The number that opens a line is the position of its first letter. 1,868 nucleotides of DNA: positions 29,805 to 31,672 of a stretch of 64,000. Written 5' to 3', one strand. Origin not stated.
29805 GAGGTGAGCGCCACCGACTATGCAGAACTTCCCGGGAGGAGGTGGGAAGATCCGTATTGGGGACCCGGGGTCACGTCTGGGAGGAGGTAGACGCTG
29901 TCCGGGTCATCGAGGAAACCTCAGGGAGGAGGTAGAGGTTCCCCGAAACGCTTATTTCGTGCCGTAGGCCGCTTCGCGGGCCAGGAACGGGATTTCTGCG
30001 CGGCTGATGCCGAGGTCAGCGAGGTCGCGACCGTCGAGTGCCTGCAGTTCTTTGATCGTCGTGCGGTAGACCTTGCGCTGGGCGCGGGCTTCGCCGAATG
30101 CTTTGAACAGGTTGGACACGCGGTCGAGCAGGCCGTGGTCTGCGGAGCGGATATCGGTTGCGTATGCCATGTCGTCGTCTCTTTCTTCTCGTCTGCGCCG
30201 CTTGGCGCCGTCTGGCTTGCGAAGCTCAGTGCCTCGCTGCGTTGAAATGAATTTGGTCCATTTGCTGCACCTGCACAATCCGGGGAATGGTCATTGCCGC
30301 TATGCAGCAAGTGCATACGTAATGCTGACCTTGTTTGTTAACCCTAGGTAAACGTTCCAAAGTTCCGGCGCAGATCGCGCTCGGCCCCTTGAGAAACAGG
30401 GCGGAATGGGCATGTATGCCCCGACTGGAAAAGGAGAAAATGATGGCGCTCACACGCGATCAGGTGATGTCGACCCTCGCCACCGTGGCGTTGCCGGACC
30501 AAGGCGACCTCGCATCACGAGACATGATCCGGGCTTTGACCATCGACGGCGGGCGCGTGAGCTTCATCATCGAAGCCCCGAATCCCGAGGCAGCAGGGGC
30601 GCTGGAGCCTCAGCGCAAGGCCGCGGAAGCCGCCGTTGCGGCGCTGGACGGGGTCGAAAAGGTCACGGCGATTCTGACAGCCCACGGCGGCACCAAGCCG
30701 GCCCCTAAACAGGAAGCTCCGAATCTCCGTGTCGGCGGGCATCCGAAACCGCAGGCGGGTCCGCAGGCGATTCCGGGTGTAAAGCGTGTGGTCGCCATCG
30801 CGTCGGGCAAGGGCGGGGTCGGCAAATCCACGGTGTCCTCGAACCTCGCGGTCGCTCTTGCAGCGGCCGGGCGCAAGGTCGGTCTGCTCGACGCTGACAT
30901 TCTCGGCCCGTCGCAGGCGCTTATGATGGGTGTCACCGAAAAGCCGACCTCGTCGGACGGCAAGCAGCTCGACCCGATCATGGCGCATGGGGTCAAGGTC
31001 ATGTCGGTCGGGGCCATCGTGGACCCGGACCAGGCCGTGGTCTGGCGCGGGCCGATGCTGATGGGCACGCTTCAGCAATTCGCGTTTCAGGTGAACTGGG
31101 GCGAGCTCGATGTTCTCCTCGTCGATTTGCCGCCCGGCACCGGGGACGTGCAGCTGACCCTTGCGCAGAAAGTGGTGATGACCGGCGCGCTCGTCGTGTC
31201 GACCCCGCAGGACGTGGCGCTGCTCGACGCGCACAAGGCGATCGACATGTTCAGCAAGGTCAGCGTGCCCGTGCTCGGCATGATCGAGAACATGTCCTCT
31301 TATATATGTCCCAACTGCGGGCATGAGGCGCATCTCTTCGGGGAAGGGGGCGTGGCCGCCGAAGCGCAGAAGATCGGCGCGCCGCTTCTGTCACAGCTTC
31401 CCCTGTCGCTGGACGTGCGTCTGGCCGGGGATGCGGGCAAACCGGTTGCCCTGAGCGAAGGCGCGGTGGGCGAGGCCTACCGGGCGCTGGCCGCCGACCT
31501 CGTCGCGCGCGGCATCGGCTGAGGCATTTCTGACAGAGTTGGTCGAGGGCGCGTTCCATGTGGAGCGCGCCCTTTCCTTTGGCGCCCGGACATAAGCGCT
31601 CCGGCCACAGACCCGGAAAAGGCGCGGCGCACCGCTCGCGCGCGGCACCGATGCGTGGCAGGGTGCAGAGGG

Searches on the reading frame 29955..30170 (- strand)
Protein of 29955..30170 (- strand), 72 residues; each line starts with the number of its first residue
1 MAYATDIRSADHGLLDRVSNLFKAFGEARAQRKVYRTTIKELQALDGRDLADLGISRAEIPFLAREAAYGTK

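Call 7: search_protein_families(library=pfam, proteins=[window:29955-30170:-], max_evalue=0.01)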
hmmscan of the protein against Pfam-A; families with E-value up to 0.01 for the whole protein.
seq(72 aa): 1 family
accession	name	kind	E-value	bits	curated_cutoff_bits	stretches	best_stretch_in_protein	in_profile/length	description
PF06568.16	DUF1127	-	2e-11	43.8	23.3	1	28-60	4-36/37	Domain of unknown function (DUF1127)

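Call 13: find_homologous_proteins(query=window:29955-30170:-, max_evalue=0.00001)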
Query seq(72 aa) (72 aa): 115 proteins with E <= 0.00001 among 120 candidates.
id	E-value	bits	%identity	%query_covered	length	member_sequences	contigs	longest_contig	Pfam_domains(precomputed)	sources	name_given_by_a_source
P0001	2.0e-38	146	100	100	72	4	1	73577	PF06568.17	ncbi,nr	ncbi:MAG: DUF1127 domain-containing protein [Pseudomonadota bacterium]|nr:DUF1127 domain-containing 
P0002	9.3e-35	135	92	100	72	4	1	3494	PF06568.17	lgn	-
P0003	1.6e-30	121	82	100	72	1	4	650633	PF06568.17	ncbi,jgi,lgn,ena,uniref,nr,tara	ncbi:DUF1127 domain-containing protein [Maritimibacter sp. UBA3975]|uniref:DUF1127 domain-containing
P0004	1.7e-30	121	85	100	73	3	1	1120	PF06568.17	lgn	-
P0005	1.8e-30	121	86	100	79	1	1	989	PF06568.17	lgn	-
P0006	2.1e-30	121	84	97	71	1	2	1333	PF06568.17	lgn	-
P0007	2.2e-30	121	83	100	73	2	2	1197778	PF06568.17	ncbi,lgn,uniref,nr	ncbi:DUF1127 domain-containing protein [Maritimibacter dapengensis]|uniref:DUF1127 domain-containing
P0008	2.4e-30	121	85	100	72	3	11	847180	PF06568.17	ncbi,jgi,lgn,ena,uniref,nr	ncbi:DUF1127 domain-containing protein [Maritimibacter harenae]|jgi:uncharacterized protein YjiS (DU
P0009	2.4e-30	121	85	100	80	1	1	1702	PF06568.17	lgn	-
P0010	4.9e-29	116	83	97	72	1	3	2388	PF06568.17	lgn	-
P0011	1.8e-28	115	83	97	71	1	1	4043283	PF06568.17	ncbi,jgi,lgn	jgi:uncharacterized protein YjiS (DUF1127 family)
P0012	4.7e-28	113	79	100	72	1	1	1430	PF06568.17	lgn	-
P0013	5.2e-28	113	78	100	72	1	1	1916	PF06568.17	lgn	-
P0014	1.3e-27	112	79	100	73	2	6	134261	PF06568.17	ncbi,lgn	-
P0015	3.1e-26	108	79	97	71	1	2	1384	PF06568.17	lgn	-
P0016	4.8e-26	107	79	97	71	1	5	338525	PF06568.17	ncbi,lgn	ncbi:MAG: DUF1127 domain-containing protein [Maritimibacter sp.]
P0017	8.4e-26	106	75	100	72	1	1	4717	PF06568.17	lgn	-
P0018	1.1e-25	106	78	100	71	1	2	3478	PF06568.17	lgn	-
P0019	2.4e-23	99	71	100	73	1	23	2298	PF06568.17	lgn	-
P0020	6.1e-23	97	69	100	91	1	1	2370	PF06568.17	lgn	-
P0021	1.3e-22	96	71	100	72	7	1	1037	PF06568.17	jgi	-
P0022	2.4e-22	95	74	97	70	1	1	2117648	PF06568.17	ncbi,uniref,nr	ncbi:DUF1127 domain-containing protein [Maritimibacter sp. DP1N21-5]|uniref:DUF1127 domain-containin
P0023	4.5e-22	95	67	100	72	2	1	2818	PF06568.17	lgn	-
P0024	5.6e-22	94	67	100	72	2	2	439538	PF06568.17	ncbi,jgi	jgi:uncharacterized protein YjiS (DUF1127 family)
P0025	4.6e-21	91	67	100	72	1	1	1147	PF06568.17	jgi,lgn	jgi:uncharacterized protein YjiS (DUF1127 family)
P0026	6.0e-21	91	67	100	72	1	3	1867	PF06568.17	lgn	-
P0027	1.6e-20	90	65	100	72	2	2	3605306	PF06568.17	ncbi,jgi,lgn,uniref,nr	ncbi:DUF1127 domain-containing protein [Maritimibacter sp. HL-12]|uniref:DUF1127 domain-containing p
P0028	4.1e-20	88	68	100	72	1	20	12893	PF06568.17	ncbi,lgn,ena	-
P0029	4.9e-20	88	64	100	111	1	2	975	PF06568.17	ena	-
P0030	5.4e-20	88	67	100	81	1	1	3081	PF06568.17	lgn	-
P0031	5.6e-20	88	63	100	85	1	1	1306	PF06568.17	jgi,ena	-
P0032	7.0e-20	88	80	76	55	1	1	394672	PF06568.17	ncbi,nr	ncbi:MAG: hypothetical protein CMH11_08960 [Maritimibacter sp.]|nr:hypothetical protein [Maritimibac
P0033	8.2e-20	87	65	100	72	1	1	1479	PF06568.17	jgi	jgi:uncharacterized protein YjiS (DUF1127 family)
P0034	2.7e-19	86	82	76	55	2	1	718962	PF06568.17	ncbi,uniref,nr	ncbi:DUF1127 domain-containing protein [Maritimibacter sp. DP07]|uniref:DUF1127 domain-containing pr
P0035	1.4e-17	80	64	100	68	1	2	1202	PF06568.17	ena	-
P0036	2.8e-17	79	58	100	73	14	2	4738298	PF06568.17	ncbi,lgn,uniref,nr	ncbi:DUF1127 domain-containing protein [Frigidibacter mobilis]|uniref:YjiS-like domain-containing pr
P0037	2.5e-16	76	58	100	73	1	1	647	PF06568.17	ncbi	-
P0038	2.8e-16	76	59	100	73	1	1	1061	PF06568.17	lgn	-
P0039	5.5e-16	75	59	97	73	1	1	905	PF06568.17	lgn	-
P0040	9.0e-16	75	59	100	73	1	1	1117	PF06568.17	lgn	-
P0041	6.2e-13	66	57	97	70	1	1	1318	PF06568.17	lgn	-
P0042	1.8e-12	64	57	97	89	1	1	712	PF06568.17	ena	-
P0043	2.4e-12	64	57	97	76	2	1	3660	PF06568.17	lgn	-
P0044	2.0e-11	61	57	97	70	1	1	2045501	PF06568.17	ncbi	-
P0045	2.3e-11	61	51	97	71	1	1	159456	PF06568.17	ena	-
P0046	2.9e-11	61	56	97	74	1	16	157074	PF06568.17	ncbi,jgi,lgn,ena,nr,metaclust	ncbi:MAG: DUF1127 domain-containing protein [Rhodobacteraceae bacterium]|nr:DUF1127 domain-containin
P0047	3.7e-11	60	55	97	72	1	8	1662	PF06568.17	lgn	-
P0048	4.6e-11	60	49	97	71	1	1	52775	PF06568.17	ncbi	ncbi:MAG: DUF1127 domain-containing protein [Paracoccaceae bacterium]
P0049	6.4e-11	59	51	97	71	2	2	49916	PF06568.17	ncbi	-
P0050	6.4e-11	59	51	97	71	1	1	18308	PF06568.17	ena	-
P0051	6.8e-11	59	49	97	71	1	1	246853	PF06568.17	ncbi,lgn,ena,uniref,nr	ncbi:DUF1127 domain-containing protein [Pseudotabrizicola alkalilacus]|uniref:DUF1127 domain-contain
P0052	7.8e-11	59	54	97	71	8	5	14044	PF06568.17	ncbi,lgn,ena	-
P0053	7.9e-11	59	56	97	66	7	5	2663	PF06568.17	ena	-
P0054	8.3e-11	59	51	97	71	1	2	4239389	PF06568.17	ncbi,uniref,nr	ncbi:MAG: DUF1127 domain-containing protein [Vannielia sp.]|uniref:DUF1127 domain-containing protein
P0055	9.0e-11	59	57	97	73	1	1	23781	PF06568.17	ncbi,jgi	-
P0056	1.0e-10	59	56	97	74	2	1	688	PF06568.17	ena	-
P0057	1.1e-10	59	46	82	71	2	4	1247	PF06568.17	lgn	-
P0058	1.1e-10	59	67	75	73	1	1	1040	PF06568.17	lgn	-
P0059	1.3e-10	58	52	97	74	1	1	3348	PF06568.17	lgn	-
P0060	1.6e-10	58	52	97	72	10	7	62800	PF06568.17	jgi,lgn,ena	jgi:uncharacterized protein YjiS (DUF1127 family)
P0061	1.7e-10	58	50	97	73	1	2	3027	PF06568.17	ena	-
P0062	1.8e-10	58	51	97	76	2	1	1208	PF06568.17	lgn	-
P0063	2.0e-10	58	63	75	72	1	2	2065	PF06568.17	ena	-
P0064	2.4e-10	58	47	97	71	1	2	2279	PF06568.17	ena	-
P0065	3.2e-10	57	46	97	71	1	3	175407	PF06568.17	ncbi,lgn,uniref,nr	ncbi:MAG: DUF1127 domain-containing protein [Pseudotabrizicola sp.]|uniref:DUF1127 domain-containing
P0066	3.4e-10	57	51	97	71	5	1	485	PF06568.17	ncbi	-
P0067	3.5e-10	57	56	97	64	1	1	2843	PF06568.17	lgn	-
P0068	3.7e-10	57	51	97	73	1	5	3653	PF06568.17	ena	-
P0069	4.6e-10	57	46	97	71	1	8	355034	PF06568.17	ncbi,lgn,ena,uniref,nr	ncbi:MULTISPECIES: DUF1127 domain-containing protein [Paracoccaceae]|uniref:DUF1127 domain-containin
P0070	4.7e-10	57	46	97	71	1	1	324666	PF06568.17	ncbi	ncbi:MAG: DUF1127 domain-containing protein [Paracoccaceae bacterium]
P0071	4.7e-10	57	46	97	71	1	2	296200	PF06568.17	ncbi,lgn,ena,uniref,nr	ncbi:DUF1127 domain-containing protein [Pseudotabrizicola sediminis]|uniref:DUF1127 domain-containin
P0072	5.3e-10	57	63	75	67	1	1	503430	PF06568.17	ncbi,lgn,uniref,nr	ncbi:Uncharacterized conserved protein YjiS, DUF1127 family [Loktanella fryxellensis]|uniref:Unchara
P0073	6.1e-10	56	46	97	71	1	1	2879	PF06568.17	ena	-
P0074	6.3e-10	56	49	97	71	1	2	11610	PF06568.17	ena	-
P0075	6.5e-10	56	46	97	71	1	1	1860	PF06568.17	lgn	-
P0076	6.6e-10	56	56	97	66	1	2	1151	PF06568.17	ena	-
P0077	7.3e-10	56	56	97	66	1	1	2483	PF06568.17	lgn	-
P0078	8.0e-10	56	45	99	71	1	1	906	PF06568.17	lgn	-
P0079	8.4e-10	56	46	97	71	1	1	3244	PF06568.17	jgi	jgi:uncharacterized protein YjiS (DUF1127 family)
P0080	8.4e-10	56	47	97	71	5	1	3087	PF06568.17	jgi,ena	-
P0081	8.5e-10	56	44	97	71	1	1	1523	PF06568.17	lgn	-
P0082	8.5e-10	56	46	97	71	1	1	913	PF06568.17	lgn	-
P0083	8.7e-10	56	46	97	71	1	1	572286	PF06568.17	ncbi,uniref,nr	ncbi:DUF1127 domain-containing protein [Pseudotabrizicola formosa]|uniref:DUF1127 domain-containing 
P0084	9.0e-10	56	46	97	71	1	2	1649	PF06568.17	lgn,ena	-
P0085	9.3e-10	56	64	69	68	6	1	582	PF06568.17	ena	-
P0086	1.2e-9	55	46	97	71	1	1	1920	PF06568.17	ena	-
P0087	1.5e-9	55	50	100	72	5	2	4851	PF06568.17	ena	-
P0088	1.7e-9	55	46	97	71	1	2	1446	PF06568.17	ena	-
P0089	1.7e-9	55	51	97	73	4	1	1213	PF06568.17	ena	-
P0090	2.4e-9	55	46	97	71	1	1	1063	PF06568.17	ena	-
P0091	2.4e-9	54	46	97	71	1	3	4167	PF06568.17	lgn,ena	-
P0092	2.9e-9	54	44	97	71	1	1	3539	PF06568.17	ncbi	ncbi:MAG: DUF1127 domain-containing protein [Paracoccaceae bacterium]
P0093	2.9e-9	54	56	97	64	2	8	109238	PF06568.17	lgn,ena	-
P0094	3.2e-9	54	47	100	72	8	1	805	PF06568.17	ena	-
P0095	3.3e-9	54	46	97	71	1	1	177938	PF06568.17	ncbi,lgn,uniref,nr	ncbi:MAG: DUF1127 domain-containing protein [Pseudotabrizicola sp.]|uniref:DUF1127 domain-containing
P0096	3.3e-9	54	49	97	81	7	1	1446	PF06568.17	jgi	jgi:uncharacterized protein YjiS (DUF1127 family)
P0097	4.2e-9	54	49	97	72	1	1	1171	PF06568.17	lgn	-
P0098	6.4e-9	53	44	97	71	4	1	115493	PF06568.17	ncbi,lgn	ncbi:MAG: DUF1127 domain-containing protein [Paracoccaceae bacterium]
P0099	6.5e-9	53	73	61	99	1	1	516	PF06568.17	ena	-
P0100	8.8e-9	53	44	97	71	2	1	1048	PF06568.17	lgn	-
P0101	1.2e-8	52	51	97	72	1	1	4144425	PF06568.17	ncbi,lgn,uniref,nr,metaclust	ncbi:DUF1127 domain-containing protein [Puniceibacterium sp. IMCC21224]|uniref:DUF1127 domain-contai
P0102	1.4e-8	52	49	97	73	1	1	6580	PF06568.17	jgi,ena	-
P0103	1.7e-8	52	50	97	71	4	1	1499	PF06568.17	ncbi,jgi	-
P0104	2.3e-8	51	46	97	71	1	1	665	PF06568.17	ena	-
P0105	3.6e-8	51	46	100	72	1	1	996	PF06568.17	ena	-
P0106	3.7e-8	51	55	97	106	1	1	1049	PF06568.17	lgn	-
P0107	3.8e-8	51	49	97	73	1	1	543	PF06568.17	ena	-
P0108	6.4e-8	50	47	97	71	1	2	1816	PF06568.17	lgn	-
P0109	6.7e-8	50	49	97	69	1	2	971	PF06568.17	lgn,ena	-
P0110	7.2e-8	50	43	97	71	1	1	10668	PF06568.17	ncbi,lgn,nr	ncbi:MAG: DUF1127 domain-containing protein [Rhodobacteraceae bacterium]|nr:DUF1127 domain-containin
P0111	9.2e-8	50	46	97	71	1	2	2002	PF06568.17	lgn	-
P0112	1.1e-7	49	51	97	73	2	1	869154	PF06568.17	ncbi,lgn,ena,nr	ncbi:DUF1127 domain-containing protein [Rhodobacter sp. NTK016B]|nr:DUF1127 domain-containing protei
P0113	2.3e-7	48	59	61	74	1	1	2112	PF06568.17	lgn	-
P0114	2.1e-6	45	49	97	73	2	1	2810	PF06568.17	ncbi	-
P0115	7.1e-6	44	44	97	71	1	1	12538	PF06568.17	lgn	-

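Call 18: find_related_loci(query=A2, collection=genome_contigs, flank=2500)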
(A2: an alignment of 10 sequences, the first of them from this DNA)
Query A2 (72 aa) in genome_contigs; peptide patterns used: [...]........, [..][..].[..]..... (x = any residue, [..] = any of these).
432 stretches matched a pattern; 160 encode a relative of the query (tblastn E <= 1e-3); the best 80 are kept; 80 distinct loci.
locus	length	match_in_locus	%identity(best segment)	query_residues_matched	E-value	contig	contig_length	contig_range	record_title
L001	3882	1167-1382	93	1-72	1e-41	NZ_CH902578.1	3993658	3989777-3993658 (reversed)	Maritimibacter alkaliphilus HTCC2654 1099457000270, whole genome shotgun sequence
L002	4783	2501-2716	88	1-72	1e-38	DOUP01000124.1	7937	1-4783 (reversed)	MAG TPA_asm: Maritimibacter sp. isolate UBA9533 contig_1776, whole genome shotgun sequence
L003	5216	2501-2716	85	1-72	8e-37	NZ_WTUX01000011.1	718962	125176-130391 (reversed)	Maritimibacter harenae strain DP07 scaffold11, whole genome shotgun sequence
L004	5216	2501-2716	83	1-72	2e-36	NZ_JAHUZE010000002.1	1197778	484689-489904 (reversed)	Maritimibacter dapengensis strain DP4N28-5 DP4N28.5_ctg0002, whole genome shotgun sequence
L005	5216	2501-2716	82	1-72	1e-36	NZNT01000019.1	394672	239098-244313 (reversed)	MAG: Maritimibacter sp. isolate EAC76 MHASMcontig_662579, whole genome shotgun sequence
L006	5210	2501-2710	83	1-70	2e-34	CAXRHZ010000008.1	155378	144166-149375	MAG: Maritimibacter sp. isolate YZ12D_1.70 genome assembly, contig: k141_814433, whole genome shotgun sequence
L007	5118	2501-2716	79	1-72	2e-33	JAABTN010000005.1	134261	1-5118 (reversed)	MAG: Maritimibacter sp. isolate S23.Bin089 NODE_5_length_134261_cov_26.4219, whole genome shotgun sequence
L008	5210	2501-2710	79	1-70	7e-32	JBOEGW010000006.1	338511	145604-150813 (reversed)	MAG: Maritimibacter sp. isolate PBSAalp2 PBSAc_contig_55, whole genome shotgun sequence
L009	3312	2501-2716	67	1-72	2e-29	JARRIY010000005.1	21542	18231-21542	MAG: Maritimibacter sp. isolate Spart_006_MAG scaffold_52, whole genome shotgun sequence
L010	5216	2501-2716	65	1-72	2e-29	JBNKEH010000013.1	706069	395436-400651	MAG: Paracoccaceae bacterium isolate F1.bin.16.orig k141_117202, whole genome shotgun sequence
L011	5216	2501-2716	67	1-72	3e-29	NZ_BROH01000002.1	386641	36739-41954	Sinisalibacter aestuarii strain B-399 B-399_002, whole genome shotgun sequence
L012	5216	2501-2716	71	1-72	3e-29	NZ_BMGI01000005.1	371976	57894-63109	Sinisalibacter lacisalsi strain CGMCC 1.12922 sequence05, whole genome shotgun sequence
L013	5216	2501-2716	67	1-72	5e-29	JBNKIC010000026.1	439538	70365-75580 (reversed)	MAG: Paracoccaceae bacterium isolate E1.bin.11.orig k141_1569739, whole genome shotgun sequence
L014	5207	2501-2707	70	1-70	1e-27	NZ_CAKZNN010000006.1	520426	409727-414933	MAG: uncultured Maritimibacter sp. isolate SRR2103027_bin.19_CONCOCT_v1.1_MAG ERZ1742199.4, whole genome shotgun sequenc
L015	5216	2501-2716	65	1-72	2e-27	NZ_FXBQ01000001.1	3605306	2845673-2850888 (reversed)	Maritimibacter sp. HL-12, whole genome shotgun sequence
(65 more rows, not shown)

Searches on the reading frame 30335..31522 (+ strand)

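Call 7: search_protein_families(library=pfam, proteins=[window:30335-31522:+], max_evalue=0.01)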
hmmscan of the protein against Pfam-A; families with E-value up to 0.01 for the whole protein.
window:30335-31522:+ (395 aa): 11 families
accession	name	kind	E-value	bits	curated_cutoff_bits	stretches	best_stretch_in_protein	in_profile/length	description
PF10609.15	ParA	-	1.8e-94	316.2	27.1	1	149-387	2-243/246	NUBPL iron-transfer P-loop NTPase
PF01883.24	FeS_assembly_P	-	8e-16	58.5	23.5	1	41-111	1-72/73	Iron-sulfur cluster assembly protein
PF01656.29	CbiA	-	5.3e-13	49.5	25.4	1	153-365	1-119/125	CobQ/CobB/MinD/ParA nucleotide binding domain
PF13614.12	AAA_31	-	1.2e-09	38.8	27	1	151-189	2-40/177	AAA domain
PF09140.17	MipZ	-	1.5e-07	31.4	20.7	1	152-298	2-135/262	ATPase MipZ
PF00142.24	Fer4_NifH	-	1.6e-06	28.3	25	1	157-205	6-54/271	4Fe-4S iron sulfur cluster binding proteins, NifH/frxC family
PF02374.21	ArsA_ATPase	-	4.2e-06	26.6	24.3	1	155-188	5-38/305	Anion-transporting ATPase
PF07015.17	VirC1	-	0.00094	19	24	1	152-189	3-40/231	VirC1 protein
PF13481.12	AAA_25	-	0.0025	17.9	27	1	145-182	25-63/195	AAA domain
PF25199.1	nSTAND_NTPase5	-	0.0059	16.9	34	0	150-190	40-81/145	Novel STAND NTPase 5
PF16575.11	CLP1_P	-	0.0086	16.4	26.6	0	158-189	1-32/188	mRNA cleavage and polyadenylation factor CLP1 P-loop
